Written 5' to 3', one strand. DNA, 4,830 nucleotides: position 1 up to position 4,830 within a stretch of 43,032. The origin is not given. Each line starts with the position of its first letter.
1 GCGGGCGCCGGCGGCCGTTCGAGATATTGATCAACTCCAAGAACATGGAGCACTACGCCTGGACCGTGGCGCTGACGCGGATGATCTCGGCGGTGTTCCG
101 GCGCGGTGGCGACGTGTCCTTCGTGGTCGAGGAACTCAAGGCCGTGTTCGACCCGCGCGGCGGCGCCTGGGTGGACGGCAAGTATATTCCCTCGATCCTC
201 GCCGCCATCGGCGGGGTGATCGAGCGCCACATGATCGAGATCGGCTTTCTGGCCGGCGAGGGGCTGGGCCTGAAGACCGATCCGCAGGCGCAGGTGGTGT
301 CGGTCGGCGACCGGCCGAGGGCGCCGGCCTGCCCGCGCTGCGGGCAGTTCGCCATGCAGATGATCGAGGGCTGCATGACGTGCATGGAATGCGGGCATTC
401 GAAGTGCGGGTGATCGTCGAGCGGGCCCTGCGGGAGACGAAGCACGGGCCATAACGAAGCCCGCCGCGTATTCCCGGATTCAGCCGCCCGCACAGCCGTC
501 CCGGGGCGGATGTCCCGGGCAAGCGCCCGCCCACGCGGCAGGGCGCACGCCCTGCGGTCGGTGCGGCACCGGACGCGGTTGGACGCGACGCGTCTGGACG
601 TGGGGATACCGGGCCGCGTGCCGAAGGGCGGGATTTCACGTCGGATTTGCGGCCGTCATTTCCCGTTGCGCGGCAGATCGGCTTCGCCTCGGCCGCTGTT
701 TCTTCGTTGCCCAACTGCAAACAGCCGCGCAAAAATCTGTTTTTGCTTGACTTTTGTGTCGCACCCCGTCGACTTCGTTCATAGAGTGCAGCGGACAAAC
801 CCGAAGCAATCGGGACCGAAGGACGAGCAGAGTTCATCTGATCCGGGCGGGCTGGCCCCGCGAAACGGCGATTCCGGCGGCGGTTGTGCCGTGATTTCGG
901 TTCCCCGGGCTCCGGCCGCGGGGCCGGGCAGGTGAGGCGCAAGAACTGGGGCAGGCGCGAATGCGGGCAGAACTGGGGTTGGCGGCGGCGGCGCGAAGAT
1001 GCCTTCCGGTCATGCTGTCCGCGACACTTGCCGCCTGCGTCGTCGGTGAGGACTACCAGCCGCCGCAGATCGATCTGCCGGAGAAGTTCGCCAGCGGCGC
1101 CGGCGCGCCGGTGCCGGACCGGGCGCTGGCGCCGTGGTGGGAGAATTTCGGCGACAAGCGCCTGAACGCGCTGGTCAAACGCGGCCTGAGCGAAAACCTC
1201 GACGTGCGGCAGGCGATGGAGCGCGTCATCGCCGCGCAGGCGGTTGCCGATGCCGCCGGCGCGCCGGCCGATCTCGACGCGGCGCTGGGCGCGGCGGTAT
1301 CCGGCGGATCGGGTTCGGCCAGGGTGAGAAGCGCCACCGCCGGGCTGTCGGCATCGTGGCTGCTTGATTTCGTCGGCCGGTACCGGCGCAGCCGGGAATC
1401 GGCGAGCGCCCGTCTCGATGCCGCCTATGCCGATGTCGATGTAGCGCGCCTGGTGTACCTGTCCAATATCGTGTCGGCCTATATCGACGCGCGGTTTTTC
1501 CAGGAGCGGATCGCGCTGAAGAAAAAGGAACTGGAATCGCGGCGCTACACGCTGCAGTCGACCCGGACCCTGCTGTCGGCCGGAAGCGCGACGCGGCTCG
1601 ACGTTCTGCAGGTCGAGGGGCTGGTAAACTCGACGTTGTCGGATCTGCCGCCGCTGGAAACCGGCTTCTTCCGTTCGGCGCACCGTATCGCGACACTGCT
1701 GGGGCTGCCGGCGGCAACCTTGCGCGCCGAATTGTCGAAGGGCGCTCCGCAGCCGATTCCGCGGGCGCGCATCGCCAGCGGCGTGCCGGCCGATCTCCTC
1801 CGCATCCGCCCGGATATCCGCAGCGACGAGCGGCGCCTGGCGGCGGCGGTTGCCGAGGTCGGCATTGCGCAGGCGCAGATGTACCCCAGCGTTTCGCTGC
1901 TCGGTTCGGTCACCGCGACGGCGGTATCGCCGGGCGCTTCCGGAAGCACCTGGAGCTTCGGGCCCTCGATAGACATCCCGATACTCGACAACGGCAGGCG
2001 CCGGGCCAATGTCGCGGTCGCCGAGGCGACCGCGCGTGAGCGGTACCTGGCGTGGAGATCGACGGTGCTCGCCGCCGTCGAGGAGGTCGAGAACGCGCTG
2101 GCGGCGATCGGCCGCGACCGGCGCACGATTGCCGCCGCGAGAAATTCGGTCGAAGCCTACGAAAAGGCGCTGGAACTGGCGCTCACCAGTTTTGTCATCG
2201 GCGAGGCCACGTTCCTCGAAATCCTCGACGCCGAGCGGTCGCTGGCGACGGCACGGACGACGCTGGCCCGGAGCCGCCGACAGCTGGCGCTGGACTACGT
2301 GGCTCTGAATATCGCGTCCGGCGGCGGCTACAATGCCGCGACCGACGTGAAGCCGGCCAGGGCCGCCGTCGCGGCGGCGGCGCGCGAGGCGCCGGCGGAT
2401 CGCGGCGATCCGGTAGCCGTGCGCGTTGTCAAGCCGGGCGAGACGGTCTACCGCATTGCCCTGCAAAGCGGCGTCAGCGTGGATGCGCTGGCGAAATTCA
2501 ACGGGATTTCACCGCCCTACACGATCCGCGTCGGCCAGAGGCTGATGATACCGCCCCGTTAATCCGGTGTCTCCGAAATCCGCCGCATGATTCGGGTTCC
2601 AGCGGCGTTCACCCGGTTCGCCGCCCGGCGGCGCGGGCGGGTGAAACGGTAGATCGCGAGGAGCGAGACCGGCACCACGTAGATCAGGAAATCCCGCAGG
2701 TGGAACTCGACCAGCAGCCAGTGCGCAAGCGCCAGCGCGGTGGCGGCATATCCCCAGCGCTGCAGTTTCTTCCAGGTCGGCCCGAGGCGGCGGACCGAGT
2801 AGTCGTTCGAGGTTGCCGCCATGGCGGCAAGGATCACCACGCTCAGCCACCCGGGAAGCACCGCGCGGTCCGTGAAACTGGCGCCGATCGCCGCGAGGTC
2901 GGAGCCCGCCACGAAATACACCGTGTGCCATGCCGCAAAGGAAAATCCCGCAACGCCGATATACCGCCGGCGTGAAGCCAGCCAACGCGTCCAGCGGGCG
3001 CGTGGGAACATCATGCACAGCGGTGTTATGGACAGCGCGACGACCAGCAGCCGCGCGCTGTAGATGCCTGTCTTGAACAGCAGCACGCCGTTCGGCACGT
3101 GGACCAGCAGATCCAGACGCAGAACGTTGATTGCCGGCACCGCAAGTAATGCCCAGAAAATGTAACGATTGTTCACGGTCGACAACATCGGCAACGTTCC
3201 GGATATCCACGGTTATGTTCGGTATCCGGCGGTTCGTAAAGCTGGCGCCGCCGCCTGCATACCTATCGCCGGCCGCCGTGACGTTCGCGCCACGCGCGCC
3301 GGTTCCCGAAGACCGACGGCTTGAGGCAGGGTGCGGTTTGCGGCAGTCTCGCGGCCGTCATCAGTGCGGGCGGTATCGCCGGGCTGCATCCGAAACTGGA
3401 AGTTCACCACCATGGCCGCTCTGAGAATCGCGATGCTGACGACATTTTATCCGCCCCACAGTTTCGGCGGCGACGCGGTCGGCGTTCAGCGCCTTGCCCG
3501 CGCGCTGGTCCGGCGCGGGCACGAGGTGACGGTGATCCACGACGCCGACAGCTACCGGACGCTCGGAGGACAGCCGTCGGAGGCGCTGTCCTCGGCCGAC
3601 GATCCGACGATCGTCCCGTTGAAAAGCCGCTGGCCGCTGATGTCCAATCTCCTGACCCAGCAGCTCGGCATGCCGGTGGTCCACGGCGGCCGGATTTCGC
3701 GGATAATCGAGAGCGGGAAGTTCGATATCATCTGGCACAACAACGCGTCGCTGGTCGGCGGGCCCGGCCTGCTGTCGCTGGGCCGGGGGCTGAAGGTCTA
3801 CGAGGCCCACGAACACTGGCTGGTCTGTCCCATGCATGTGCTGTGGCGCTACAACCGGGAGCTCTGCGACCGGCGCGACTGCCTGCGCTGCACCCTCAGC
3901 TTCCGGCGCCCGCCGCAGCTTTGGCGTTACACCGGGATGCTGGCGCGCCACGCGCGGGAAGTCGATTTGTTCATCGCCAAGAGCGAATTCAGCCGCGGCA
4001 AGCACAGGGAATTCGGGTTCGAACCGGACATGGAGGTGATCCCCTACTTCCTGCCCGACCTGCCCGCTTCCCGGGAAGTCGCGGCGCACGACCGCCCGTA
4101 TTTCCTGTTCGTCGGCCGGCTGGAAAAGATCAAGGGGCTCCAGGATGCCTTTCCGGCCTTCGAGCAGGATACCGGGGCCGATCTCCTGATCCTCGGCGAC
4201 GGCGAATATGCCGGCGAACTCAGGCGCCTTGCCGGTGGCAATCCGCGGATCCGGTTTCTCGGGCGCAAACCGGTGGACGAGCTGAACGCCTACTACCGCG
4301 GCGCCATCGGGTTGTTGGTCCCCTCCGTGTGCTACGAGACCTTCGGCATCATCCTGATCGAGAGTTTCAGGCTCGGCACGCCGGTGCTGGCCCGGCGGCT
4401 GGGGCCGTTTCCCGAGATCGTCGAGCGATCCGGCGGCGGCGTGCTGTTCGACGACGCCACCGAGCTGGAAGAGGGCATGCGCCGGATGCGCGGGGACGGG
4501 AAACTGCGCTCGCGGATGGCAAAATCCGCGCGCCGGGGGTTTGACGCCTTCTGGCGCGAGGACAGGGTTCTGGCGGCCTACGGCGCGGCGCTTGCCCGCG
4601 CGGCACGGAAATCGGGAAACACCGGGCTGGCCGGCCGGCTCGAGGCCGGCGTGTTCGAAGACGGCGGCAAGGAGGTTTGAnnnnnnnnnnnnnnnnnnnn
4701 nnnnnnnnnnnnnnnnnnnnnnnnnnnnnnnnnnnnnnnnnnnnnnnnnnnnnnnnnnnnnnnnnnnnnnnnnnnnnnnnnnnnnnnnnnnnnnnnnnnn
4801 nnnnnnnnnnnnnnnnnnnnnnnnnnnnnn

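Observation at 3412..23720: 20-kb glycan locus organised around lipid-linked sugar donors (polyprenyl-P GT2, flippase-like proteins, GT-C-like transferases) rather than a classical Wzy/ABC O-antigen design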

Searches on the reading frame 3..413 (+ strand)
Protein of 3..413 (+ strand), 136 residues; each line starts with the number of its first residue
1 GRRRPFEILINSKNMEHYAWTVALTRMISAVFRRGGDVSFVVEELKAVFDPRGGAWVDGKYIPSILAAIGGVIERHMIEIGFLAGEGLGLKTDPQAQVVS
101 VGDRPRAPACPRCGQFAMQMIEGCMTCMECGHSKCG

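Call 88: search_protein_families(library=pfam, proteins=[window:3-413:+], max_evalue=0.001)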
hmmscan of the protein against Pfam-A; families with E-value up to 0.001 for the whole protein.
window:3-413:+ (136 aa): 1 family
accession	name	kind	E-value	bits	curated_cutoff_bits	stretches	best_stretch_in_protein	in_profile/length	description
PF12637.14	TSCPD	-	1.1e-07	32.5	22.8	1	3-77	25-88/88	TSCPD domain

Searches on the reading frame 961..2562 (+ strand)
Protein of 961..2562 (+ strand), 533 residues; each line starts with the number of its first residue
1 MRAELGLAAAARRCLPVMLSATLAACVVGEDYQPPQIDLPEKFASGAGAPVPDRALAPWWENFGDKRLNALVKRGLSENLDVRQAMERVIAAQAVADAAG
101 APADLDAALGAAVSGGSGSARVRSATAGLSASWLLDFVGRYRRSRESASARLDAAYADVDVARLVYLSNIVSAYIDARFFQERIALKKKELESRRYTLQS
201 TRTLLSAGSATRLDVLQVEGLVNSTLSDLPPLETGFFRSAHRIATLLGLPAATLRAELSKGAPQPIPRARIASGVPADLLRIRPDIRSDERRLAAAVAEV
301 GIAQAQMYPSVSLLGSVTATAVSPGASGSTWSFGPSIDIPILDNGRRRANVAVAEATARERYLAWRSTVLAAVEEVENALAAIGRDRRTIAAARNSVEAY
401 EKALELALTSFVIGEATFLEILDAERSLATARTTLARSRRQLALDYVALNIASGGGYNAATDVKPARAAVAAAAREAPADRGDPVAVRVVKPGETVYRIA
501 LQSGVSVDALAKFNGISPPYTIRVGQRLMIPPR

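Call 6: search_protein_families(library=pfam, proteins=[window:961-2562:+], max_evalue=0.01)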
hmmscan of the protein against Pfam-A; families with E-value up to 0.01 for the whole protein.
window:961-2562:+ (533 aa): 2 families
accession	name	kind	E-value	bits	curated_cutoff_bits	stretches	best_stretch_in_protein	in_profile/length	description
PF02321.23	OEP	-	9e-45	153.2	22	2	281-454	10-187/187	Outer membrane efflux protein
PF01476.26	LysM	-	6e-13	49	20.9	1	489-531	2-43/43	LysM domain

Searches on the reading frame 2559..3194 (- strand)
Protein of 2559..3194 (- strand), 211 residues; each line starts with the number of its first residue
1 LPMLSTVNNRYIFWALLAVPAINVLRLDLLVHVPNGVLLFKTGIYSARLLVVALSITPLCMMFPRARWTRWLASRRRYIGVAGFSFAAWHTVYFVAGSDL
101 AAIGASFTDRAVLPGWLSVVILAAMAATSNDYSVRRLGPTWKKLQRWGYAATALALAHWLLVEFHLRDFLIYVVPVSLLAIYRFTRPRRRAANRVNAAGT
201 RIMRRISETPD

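Call 6: search_protein_families(library=pfam, proteins=[window:2559-3194:-], max_evalue=0.01)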
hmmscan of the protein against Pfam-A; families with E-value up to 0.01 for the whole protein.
window:2559-3194:- (211 aa): 1 family
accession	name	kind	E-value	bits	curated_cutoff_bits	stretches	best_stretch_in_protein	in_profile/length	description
PF01794.25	Ferric_reduct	-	1.7e-06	28.5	28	1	42-155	1-120/121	Ferric reductase like transmembrane component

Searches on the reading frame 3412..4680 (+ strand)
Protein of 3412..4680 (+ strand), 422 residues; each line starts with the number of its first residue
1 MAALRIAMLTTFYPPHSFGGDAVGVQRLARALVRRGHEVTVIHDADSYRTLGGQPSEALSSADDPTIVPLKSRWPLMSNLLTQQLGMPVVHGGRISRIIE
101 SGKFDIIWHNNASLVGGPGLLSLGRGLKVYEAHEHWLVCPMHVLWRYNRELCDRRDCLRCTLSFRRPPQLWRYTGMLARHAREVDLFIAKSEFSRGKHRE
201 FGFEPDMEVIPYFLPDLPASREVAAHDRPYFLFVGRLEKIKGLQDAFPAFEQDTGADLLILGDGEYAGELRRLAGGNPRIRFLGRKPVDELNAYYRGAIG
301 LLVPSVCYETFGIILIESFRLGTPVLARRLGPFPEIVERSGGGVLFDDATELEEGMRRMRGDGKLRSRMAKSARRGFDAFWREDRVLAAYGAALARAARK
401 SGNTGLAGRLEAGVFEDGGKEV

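Call 5: search_protein_families(library=pfam, proteins=[window:3412-4680:+], max_evalue=0.01)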
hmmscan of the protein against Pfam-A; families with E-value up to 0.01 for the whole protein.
window:3412-4680:+ (422 aa): 4 families
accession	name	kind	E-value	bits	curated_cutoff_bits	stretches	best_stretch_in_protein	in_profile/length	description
PF00534.26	Glycos_transf_1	-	1.4e-22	80.5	26.4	1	224-375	11-171/172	Glycosyl transferases group 1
PF13692.12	Glyco_trans_1_4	-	1.2e-19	71.4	27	1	228-359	1-139/142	Glycosyl transferases group 1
PF13439.12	Glyco_transf_4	-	4.7e-14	53.2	28.5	1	19-211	2-163/170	Glycosyltransferase Family 4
PF13579.12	Glyco_trans_4_4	-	1.2e-08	35.8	29.7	1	19-212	1-157/158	Glycosyl transferase 4-like domain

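Call 7: search_protein_families(library=ncbifam, proteins=[window:3412-4680:+], max_evalue=0.001)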
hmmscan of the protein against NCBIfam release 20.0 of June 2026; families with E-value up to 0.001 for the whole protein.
window:3412-4680:+ (422 aa): 18 families
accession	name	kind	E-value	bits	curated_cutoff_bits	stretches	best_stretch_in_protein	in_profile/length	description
TIGR02149.1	glgA_Coryne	subfamily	6e-13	48.7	302.4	1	226-350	202-335/391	glycogen synthase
NF038229.1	Glyco4_Geo_Pelo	equivalog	9e-13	47.9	400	1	263-374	203-313/338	GPMC system family 4 glycosyltransferase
NF041010.1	glycosy_Agl16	equivalog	5.8e-12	45.1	575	1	180-376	130-331/352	glycosylation protein Agl16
TIGR03999.1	thiol_BshA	equivalog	1e-11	44.4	273.7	1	231-393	202-369/375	N-acetyl-alpha-D-glucosaminyl L-malate synthase BshA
TIGR03449.1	mycothiol_MshA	equivalog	1.3e-11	44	462.5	1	270-381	276-389/406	D-inositol-3-phosphate glycosyltransferase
TIGR04157.1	glyco_rSAM_CFB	subfamily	4.7e-10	39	400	1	229-328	228-330/406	TIGR04157 family glycosyltransferase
TIGR04047.1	MSMEG_0565_glyc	hypoth_equivalog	2e-09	37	259.85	1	279-365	258-344/373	MSMEG_0565 family glycosyltransferase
NF047684.1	TeichurnBiosyTuaC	equivalog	1.9e-08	33.6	550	1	227-339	218-330/391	teichuronic acid biosynthesis protein TuaC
NF049988.1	MGlcDAGSynMgs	equivalog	7.7e-07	28.8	400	1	234-382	219-373/398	alpha-monoglucosyldiacylglycerol synthase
TIGR02095.1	glgA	subfamily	6.4e-06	25.1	328.45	1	226-349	292-426/477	glycogen/starch synthase, ADP-glucose type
NF041876.1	EPS_EpsE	equivalog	8e-06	25.3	400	1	226-376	211-375/389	exopolysaccharide biosynthesis GT4 family glycosyltransferase EpsE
TIGR03088.1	stp2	hypoth_equivalog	8.1e-06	25.1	409.05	1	223-391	189-367/374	TIGR03088 family PEP-CTERM/XrtA system glycosyltransferase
NF046085.1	XrtY_assoc_Gly1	equivalog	1.4e-05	24.2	400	1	230-390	211-377/387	XrtY-associated glycosyltransferase XYAG1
NF053787.1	GlcN_PG_synth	equivalog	2.9e-05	23.1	480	1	302-388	265-350/361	N-acetylglucosaminyl phosphatidylglycerol synthase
NF050063.1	ProtGlycPglJ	equivalog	9.6e-05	21.7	500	1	222-375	188-345/363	N-acetylgalactosamine-N,N'-diacetylbacillosaminyl-diphospho-undecaprenol 4-alpha-N-acetylgalactosaminyltransferase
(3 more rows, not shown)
